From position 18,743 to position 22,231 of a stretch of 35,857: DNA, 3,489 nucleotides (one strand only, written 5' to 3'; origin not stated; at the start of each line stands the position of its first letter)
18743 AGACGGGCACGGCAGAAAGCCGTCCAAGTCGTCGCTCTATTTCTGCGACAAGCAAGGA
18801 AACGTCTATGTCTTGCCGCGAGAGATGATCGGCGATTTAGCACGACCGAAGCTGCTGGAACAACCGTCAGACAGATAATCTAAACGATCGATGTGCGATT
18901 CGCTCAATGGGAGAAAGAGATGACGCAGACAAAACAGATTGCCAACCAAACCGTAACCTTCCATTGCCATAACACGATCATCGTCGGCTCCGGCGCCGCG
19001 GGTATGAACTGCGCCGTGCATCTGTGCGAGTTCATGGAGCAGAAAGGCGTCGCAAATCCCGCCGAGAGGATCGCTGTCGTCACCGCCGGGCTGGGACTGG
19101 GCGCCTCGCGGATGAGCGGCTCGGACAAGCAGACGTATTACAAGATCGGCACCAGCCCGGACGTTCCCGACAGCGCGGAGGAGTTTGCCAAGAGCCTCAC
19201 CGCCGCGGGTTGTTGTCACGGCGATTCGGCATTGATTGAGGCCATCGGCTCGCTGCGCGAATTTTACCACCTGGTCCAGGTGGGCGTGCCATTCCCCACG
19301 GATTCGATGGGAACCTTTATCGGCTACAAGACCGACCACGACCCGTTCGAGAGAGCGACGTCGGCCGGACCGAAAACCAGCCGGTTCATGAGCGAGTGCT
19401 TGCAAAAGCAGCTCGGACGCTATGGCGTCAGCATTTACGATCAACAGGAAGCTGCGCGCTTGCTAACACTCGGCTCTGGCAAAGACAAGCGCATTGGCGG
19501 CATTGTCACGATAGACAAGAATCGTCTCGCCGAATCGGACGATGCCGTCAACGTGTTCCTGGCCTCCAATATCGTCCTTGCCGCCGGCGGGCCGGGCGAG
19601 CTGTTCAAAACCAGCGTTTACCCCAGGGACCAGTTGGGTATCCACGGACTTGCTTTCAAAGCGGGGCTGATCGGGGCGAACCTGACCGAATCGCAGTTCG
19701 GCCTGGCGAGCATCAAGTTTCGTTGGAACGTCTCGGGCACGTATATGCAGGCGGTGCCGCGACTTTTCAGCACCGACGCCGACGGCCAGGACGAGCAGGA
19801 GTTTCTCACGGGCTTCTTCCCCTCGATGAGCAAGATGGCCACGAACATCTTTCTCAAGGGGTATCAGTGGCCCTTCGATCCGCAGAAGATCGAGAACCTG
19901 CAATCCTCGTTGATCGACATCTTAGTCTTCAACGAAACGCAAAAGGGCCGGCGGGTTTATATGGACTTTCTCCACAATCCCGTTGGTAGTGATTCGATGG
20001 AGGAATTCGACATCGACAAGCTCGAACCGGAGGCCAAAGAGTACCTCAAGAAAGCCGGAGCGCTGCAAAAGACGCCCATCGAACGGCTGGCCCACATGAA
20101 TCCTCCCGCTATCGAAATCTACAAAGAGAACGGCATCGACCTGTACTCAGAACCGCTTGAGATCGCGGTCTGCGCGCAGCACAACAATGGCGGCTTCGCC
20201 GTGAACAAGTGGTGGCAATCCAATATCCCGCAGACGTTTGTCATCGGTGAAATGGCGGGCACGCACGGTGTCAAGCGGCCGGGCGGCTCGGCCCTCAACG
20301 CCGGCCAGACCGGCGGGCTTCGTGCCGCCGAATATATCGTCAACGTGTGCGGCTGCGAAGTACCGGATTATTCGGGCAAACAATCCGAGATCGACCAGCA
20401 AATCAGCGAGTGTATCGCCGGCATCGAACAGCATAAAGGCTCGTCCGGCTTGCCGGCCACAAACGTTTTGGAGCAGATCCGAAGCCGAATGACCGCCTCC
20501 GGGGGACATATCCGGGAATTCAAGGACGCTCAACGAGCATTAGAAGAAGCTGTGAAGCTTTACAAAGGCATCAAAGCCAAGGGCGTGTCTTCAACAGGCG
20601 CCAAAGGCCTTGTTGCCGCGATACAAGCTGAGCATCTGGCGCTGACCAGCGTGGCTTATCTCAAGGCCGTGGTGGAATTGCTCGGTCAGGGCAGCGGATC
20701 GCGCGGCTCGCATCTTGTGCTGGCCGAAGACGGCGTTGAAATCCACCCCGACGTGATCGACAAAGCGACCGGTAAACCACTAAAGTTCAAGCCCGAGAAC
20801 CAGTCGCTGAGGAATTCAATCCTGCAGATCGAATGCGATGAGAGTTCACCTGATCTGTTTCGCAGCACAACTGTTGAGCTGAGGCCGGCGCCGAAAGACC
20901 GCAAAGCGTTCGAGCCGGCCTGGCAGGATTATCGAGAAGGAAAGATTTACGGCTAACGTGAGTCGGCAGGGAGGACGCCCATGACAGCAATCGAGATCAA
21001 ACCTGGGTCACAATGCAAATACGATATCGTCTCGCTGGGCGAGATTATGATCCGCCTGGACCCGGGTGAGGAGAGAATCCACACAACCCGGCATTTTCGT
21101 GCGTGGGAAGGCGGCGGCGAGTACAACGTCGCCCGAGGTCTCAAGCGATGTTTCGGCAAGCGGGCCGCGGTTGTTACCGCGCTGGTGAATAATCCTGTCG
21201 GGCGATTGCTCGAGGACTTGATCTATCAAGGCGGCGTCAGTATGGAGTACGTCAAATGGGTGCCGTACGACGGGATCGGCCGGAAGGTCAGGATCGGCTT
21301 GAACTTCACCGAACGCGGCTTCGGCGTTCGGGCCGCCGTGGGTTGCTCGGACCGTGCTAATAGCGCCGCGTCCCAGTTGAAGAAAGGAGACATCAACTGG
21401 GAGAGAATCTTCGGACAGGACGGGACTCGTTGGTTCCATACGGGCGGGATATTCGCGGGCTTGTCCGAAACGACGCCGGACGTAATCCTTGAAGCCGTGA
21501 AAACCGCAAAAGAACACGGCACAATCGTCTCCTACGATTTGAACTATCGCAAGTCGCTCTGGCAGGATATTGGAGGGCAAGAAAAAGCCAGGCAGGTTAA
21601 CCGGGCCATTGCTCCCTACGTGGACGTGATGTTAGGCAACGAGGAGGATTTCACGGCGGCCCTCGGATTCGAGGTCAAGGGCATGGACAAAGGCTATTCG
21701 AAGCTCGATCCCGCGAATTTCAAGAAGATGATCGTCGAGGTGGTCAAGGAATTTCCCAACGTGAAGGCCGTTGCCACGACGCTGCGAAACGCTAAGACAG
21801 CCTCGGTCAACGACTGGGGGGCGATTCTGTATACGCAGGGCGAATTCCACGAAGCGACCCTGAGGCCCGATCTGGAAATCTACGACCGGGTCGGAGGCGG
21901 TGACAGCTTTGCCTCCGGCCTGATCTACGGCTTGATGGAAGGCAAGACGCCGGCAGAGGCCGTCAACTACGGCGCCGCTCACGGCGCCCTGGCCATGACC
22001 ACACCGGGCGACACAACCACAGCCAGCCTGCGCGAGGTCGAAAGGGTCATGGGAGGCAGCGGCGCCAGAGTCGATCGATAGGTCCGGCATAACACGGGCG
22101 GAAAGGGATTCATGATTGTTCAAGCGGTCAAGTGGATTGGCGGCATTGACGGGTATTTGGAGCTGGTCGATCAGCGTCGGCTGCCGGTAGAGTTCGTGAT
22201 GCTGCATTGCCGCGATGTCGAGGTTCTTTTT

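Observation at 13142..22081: Tightly packed locus: KDG-type sugar-acid funnel built around two large atypical flavoenzymes and a secreted Asp-box propeller (candidate undescribed catabolic pathway)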

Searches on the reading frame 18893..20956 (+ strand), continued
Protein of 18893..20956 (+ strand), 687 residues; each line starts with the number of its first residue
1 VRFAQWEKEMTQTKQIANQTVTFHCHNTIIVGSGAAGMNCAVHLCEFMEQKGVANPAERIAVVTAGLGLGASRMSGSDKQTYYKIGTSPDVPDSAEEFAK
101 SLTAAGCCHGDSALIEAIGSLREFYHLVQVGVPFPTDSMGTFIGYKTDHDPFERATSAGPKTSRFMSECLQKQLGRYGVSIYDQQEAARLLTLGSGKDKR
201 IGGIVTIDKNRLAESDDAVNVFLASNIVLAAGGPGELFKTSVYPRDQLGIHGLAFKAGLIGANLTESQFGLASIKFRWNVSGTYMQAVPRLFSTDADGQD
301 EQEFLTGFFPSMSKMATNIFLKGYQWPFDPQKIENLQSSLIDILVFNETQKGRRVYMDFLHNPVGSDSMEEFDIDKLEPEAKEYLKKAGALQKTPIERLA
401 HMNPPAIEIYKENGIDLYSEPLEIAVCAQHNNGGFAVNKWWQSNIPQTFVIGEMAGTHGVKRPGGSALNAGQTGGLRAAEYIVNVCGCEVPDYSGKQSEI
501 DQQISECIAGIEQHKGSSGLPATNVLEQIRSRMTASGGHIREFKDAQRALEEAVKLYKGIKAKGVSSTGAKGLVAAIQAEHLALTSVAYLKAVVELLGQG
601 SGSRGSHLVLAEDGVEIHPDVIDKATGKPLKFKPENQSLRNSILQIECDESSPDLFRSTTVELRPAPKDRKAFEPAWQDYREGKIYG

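Call 80: get_annotated_region(hit=H8, flank=12000)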
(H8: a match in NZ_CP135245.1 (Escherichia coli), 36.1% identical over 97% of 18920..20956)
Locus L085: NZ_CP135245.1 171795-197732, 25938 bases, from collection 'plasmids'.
description: Escherichia coli strain OHT76-1 plasmid pOHT76-1_1, complete sequence
organism: Escherichia coli (NCBI taxid 562)
taxonomy: Bacteria; Pseudomonadota; Gammaproteobacteria; Enterobacterales; Enterobacteriaceae; Escherichia; Escherichia coli
host: -; source: Food,other,Pig ear pet treat; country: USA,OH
typing (MOB-suite, as given by PLSDB): non-mobilizable
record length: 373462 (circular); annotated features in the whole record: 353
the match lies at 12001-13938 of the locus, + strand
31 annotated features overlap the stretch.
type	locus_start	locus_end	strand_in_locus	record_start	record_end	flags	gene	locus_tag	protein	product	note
CDS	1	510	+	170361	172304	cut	cpdB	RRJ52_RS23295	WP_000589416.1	2',3'-cyclic-nucleotide 2'-phosphodiesterase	GO:0006139 - nucleobase-containing compound metabolic process [Evidence IEA]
CDS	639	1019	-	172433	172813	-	ytfH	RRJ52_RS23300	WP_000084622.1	helix-turn-helix domain-containing protein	-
CDS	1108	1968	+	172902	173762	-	qorB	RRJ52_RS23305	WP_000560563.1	NAD(P)H:quinone oxidoreductase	-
CDS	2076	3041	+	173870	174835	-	ytfF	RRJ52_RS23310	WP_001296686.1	DMT family transporter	GO:0055085 - transmembrane transport [Evidence IEA]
CDS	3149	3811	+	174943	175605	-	ytfE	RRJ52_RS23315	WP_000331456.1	iron-sulfur cluster repair protein YtfE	-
CDS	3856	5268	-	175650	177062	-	cycA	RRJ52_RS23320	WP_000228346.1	D-serine/D-alanine/glycine transporter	GO:0006865 - amino acid transport [Evidence IEA]; GO:0055085 - transmembrane transport [Evidence IEA]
CDS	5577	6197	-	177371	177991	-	fklB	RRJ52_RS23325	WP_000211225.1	FKBP-type peptidyl-prolyl cis-trans isomerase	-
CDS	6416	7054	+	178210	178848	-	ytfB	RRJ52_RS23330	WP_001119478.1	cell division protein YtfB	-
CDS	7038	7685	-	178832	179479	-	-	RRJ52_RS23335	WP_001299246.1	TetR/AcrR family transcriptional regulator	GO:0006355 - regulation of DNA-templated transcription [Evidence IEA]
CDS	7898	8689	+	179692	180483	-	-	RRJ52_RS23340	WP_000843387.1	3-ketoacyl-ACP reductase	-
CDS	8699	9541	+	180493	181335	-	-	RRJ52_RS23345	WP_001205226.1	sugar phosphate isomerase/epimerase family protein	-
CDS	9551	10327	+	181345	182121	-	-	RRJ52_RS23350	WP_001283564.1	enoyl-CoA hydratase/isomerase family protein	-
CDS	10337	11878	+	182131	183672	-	-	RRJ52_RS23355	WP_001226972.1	acyl CoA:acetate/3-ketoacid CoA transferase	-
CDS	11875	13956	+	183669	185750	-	-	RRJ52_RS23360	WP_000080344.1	FAD-binding protein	-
CDS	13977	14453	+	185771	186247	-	-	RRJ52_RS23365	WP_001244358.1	TRAP transporter small permease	-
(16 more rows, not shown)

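Call 87: get_annotated_region(hit=H4, flank=9000)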
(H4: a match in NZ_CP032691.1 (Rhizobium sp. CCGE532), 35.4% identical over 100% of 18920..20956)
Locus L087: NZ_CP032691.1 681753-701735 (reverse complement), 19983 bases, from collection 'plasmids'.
description: Rhizobium sp. CCGE532 plasmid pRCCGE532c, complete sequence
organism: Rhizobium sp. CCGE532 (NCBI taxid 2364272)
taxonomy: Bacteria; Pseudomonadota; Alphaproteobacteria; Hyphomicrobiales; Rhizobiaceae; Rhizobium; Rhizobium sp. CCGE532
host: -; source: Phaseolus; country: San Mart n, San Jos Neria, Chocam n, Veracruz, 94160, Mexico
typing (MOB-suite, as given by PLSDB): non-mobilizable
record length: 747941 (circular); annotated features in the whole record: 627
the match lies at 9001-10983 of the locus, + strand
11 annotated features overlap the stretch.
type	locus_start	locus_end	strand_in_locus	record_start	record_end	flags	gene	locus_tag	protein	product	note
CDS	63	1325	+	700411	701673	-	-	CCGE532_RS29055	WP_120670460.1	ABC transporter substrate-binding protein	-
CDS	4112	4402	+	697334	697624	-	-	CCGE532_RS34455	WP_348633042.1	TOBE domain-containing protein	GO:0055085 - transmembrane transport [Evidence IEA]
CDS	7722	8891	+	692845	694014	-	-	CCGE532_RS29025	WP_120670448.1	Gfo/Idh/MocA family oxidoreductase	-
CDS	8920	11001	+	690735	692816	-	-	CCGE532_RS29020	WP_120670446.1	FAD-binding protein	-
CDS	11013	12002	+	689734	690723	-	-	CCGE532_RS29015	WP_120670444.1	sugar kinase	-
CDS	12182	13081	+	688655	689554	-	-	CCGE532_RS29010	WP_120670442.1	fructose bisphosphate aldolase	GO:0006096 - glycolytic process [Evidence IEA]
CDS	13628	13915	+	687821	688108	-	-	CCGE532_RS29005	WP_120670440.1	hypothetical protein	-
CDS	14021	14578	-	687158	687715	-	-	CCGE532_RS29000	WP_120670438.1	isochorismatase family protein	-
CDS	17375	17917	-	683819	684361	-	-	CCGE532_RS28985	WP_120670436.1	GNAT family N-acetyltransferase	-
CDS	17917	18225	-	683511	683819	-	-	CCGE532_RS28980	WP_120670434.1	DUF1778 domain-containing protein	-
CDS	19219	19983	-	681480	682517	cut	-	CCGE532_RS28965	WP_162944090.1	hypothetical protein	-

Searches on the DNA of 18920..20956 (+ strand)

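Call 81: search_dna_similar(query=L085:11875-13956:+, collection=ecoli_genomes, mode=near, max_rows=12, rows=spread)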
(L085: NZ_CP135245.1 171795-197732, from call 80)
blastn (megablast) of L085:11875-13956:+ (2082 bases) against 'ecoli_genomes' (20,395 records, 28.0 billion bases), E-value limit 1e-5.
Records with a match: 3126; places in all: 3127; records where one place covers at least 80% of the query: 3123.
Genomes with a match: 3126 of 5426; with a place that covers at least 80% of the query: 3123. Places per genome that has any: lowest 1, median 1, highest 2. On chromosomes: 3126 places; on plasmids: 1.
Best place of each record, by identity: >=99% 578; 95-99% 2154; 90-95% 388; 80-90% 6.
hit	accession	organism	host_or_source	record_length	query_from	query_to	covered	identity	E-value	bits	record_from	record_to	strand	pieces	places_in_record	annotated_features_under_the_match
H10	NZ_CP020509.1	Escherichia coli strain 165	Homo sapiens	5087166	1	2082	100%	100.0%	0e+0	3845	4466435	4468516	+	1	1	FAD-dependent oxidoreductase | acyl CoA:acetate/3-ketoacid CoA transferase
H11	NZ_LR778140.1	Escherichia coli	water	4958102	1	2082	100%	100.0%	0e+0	3840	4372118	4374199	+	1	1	FAD-dependent oxidoreductase | acyl CoA:acetate/3-ketoacid CoA transferase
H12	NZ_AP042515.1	Escherichia coli strain OkiPb01683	bovine feces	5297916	1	2082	100%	99.1%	0e+0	3740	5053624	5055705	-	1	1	FAD-dependent oxidoreductase | acetyl-CoA--acetoacetyl-CoA transferase subunit alpha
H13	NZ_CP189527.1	Escherichia coli strain N385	Homo sapiens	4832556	1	2082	100%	98.9%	0e+0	3723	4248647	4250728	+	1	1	FAD-dependent oxidoreductase | acyl CoA:acetate/3-ketoacid CoA transferase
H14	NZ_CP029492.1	Escherichia coli strain HS30-1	Homo sapiens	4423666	1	2082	100%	98.8%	0e+0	3712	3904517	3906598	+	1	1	FAD-dependent oxidoreductase | acyl CoA:acetate/3-ketoacid CoA transferase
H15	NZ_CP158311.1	Escherichia coli strain CS5L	Chicken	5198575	1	2082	100%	94.9%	0e+0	3258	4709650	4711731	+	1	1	FAD-dependent oxidoreductase | acyl CoA:acetate/3-ketoacid CoA transferase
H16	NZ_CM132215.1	Escherichia coli strain L16-131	lake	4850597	1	1800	86%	98.8%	0e+0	3203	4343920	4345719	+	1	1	FAD-binding protein | acyl CoA:acetate/3-ketoacid CoA transferase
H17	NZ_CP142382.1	Escherichia coli strain HS1496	Homo sapiens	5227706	1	1841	88%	95.8%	0e+0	2968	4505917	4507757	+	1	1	FAD-binding protein | acyl CoA:acetate/3-ketoacid CoA transferase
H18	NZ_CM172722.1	Escherichia coli strain FCI17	Homo sapiens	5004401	1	1841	88%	95.8%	0e+0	2968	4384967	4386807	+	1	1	FAD-dependent oxidoreductase | acyl CoA:acetate/3-ketoacid CoA transferase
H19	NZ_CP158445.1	Escherichia coli strain 536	Homo sapiens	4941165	1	1841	88%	95.0%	0e+0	2891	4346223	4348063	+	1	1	FAD-binding protein | acyl CoA:acetate/3-ketoacid CoA transferase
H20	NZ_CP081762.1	Escherichia coli strain CX21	-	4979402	1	1832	88%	95.1%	0e+0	2891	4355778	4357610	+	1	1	FAD-binding protein | acyl CoA:acetate/3-ketoacid CoA transferase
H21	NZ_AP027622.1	Escherichia coli strain PSJ-12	Homo sapiens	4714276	1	110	5%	100.0%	2e-48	204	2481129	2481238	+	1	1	hypothetical protein | MFS transporter | acyl CoA:acetate/3-ketoacid CoA transferase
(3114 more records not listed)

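Call 83: get_annotated_region(hit=H19, flank=7000)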
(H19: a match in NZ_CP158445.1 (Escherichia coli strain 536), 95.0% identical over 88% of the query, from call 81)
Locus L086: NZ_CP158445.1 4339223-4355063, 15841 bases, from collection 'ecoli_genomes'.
description: Escherichia coli strain 536 chromosome, complete genome
organism: Escherichia coli strain 536 (NCBI taxid 562)
replicon: chromosome; assembly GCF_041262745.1
host: Homo sapiens; source: urine; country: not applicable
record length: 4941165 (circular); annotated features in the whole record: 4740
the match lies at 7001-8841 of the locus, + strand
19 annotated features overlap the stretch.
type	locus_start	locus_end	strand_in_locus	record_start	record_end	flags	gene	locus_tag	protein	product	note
CDS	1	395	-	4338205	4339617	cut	cycA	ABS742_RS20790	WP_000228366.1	D-serine/D-alanine/glycine transporter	-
CDS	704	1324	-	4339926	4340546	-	fklB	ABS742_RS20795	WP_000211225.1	FKBP-type peptidyl-prolyl cis-trans isomerase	-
CDS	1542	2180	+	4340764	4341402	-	ytfB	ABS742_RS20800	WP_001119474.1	cell division protein YtfB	-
CDS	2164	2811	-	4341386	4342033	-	-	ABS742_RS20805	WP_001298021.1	TetR/AcrR family transcriptional regulator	-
CDS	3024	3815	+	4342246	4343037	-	-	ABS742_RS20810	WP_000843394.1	3-ketoacyl-ACP reductase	-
CDS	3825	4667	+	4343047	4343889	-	-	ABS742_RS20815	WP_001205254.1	sugar phosphate isomerase/epimerase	-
CDS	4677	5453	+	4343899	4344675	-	-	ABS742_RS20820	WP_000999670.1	enoyl-CoA hydratase/isomerase family protein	-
CDS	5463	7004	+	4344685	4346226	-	-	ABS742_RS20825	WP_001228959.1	acyl CoA:acetate/3-ketoacid CoA transferase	-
CDS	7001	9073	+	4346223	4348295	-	-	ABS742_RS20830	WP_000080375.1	FAD-binding protein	-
CDS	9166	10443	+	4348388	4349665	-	-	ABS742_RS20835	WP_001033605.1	MFS transporter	-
CDS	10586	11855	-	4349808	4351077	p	-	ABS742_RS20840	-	type II toxin-antitoxin system HipA family toxin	frameshifted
CDS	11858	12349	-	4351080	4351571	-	-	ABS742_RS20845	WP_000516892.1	helix-turn-helix transcriptional regulator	-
CDS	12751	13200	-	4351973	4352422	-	rplI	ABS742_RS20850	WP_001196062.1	50S ribosomal protein L9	-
CDS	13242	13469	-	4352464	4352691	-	rpsR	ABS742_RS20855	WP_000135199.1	30S ribosomal protein S18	-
CDS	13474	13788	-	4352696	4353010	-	priB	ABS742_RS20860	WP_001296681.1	primosomal replication protein N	-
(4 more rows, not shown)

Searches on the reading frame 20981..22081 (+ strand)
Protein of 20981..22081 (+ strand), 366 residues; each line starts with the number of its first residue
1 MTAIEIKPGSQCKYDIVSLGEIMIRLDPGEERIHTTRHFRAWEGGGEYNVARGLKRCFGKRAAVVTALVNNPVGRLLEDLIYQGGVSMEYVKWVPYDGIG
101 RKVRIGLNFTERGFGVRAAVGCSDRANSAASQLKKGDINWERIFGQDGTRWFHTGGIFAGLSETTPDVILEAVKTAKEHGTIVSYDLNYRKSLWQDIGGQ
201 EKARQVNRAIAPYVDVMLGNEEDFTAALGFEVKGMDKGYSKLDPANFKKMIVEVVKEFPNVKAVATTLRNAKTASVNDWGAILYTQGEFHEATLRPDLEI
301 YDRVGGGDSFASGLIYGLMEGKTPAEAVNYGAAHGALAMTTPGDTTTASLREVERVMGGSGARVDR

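Call 4: search_protein_families(library=pfam, proteins=[window:20981-22081:+], max_evalue=0.01)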
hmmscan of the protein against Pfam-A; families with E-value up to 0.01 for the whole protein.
window:20981-22081:+ (366 aa): 1 family
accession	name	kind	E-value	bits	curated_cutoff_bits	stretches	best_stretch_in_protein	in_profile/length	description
PF00294.29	PfkB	-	7.4e-27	94.9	25.8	1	15-347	3-298/302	pfkB family carbohydrate kinase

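Call 5: search_protein_families(library=ncbifam, proteins=[window:20981-22081:+], max_evalue=0.001)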
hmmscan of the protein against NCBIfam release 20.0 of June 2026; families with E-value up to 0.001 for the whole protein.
window:20981-22081:+ (366 aa): 18 families
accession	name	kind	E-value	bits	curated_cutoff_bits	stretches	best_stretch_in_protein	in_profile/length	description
NF041633.1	trifunc_aldol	exception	4.9e-87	292.7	700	1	13-364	241-578/580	KHG/KDPG aldolase/sugar kinase fusion protein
NF041332.1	KDG_KDGal_kin_Halo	equivalog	3.8e-42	144.8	440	1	15-365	3-319/320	bifunctional 2-dehydro-3-deoxygluconokinase/2-dehydro-3-deoxygalactonokinase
TIGR04382.1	myo_inos_iolC_N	equivalog_domain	2.5e-31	109.1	300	1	13-346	1-297/309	5-dehydro-2-deoxygluconokinase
NF040938.1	KDG_KDGal_kin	equivalog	7.8e-20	71.2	400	1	16-356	1-302/305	bifunctional 2-dehydro-3-deoxygluconokinase/2-dehydro-3-deoxygalactonokinase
NF006957.1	PRK09434.1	equivalog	9.7e-14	51.6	450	1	37-347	20-295/302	fructokinase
NF047869.1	myo_kin_aldol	exception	1.8e-10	39.9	600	1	12-340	5-313/586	bifunctional 5-dehydro-2-deoxygluconokinase/5-dehydro-2-deoxyphosphogluconate aldolase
NF049991.1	TagKinase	equivalog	5.3e-09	35.3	420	1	59-353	55-311/321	tagatose kinase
TIGR03168.1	1-PFK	subfamily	1.1e-08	34.4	216.4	1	274-352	218-294/305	hexose kinase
NF007321.0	PRK09813.1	equivalog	2.4e-08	33.8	247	1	271-340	188-256/261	fructoselysine 6-kinase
NF041320.1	pfkB_Halo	equivalog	4.3e-08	32.9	400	1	273-354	212-291/302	1-phosphofructokinase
TIGR03828.1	pfkB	equivalog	5.5e-08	32.2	292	1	274-346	218-291/305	1-phosphofructokinase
NF053626.1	RibKinHalex1628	equivalog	7.1e-08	32.3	330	1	297-357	229-291/293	ATP-dependent ribose-1-phosphate kinase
NF052444.1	DhDoxglucKinKdgK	equivalog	1.6e-07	31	400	1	151-218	128-193/303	2-dehydro-3-deoxygluconokinase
NF041134.1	R1P_kin_Thcocales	equivalog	5.3e-07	29.3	500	1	269-341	193-265/291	ADP-dependent ribose-1-phosphate kinase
TIGR02152.1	D_ribokin_bact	equivalog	3.6e-06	26.5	299.65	1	277-351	220-294/298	ribokinase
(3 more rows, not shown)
